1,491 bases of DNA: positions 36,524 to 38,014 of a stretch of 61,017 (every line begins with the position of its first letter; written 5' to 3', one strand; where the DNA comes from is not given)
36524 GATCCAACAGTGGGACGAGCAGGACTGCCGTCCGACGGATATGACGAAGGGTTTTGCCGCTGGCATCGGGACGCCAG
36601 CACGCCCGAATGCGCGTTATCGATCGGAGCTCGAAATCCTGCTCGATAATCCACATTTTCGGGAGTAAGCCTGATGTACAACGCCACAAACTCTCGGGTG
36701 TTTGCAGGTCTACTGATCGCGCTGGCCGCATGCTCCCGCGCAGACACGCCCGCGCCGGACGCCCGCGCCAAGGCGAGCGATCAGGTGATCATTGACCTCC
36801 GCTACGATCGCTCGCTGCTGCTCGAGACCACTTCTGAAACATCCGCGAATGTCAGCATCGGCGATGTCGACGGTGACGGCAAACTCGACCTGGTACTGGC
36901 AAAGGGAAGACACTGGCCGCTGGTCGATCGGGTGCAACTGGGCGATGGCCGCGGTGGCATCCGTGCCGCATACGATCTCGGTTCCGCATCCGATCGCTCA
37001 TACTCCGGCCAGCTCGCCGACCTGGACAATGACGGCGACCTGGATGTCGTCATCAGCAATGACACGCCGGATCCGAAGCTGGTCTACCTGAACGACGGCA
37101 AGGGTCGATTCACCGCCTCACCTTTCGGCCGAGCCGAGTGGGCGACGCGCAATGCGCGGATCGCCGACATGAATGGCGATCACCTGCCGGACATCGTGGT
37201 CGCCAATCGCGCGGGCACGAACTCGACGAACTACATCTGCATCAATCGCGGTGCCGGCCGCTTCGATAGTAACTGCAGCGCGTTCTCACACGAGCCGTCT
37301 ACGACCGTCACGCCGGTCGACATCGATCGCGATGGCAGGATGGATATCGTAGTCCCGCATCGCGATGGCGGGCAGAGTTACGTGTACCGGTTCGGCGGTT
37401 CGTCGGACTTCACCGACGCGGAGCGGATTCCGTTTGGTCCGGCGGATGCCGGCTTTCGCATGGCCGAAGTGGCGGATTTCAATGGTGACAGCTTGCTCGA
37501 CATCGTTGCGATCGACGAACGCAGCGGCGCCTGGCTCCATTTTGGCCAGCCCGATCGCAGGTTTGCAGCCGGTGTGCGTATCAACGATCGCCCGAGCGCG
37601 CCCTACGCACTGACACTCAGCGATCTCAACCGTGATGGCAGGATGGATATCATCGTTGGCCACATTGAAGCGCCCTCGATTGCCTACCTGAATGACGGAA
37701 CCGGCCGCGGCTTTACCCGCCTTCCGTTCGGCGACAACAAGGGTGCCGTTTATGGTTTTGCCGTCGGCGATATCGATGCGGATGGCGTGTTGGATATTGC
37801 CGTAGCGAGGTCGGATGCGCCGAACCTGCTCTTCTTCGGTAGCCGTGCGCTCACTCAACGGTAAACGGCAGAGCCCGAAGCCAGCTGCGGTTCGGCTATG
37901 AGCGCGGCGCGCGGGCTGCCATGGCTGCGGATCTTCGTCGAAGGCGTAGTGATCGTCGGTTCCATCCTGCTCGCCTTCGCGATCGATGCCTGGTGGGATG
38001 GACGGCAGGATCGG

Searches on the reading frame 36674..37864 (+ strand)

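Call 46: search_protein_families(library=pfam, proteins=[window:36674-37864:+], max_evalue=0.001)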
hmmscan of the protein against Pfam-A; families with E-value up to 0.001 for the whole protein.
window:36674-37864:+ (396 aa): 4 families
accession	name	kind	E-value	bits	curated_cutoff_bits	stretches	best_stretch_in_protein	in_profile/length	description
PF13517.12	FG-GAP_3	-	1.6e-54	182.8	26.9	6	116-176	1-61/61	FG-GAP-like repeat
PF01839.29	FG-GAP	-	1.2e-25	89.4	22.1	0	60-76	5-21/37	FG-GAP repeat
PF16743.10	PliI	-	1.8e-06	28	27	0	160-190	61-90/123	Periplasmic lysozyme inhibitor of I-type lysozyme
PF12256.14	TcdB_toxin_midN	-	5.1e-05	23.1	24.8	0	52-88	22-60/181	Insecticide toxin TcdB middle/N-terminal region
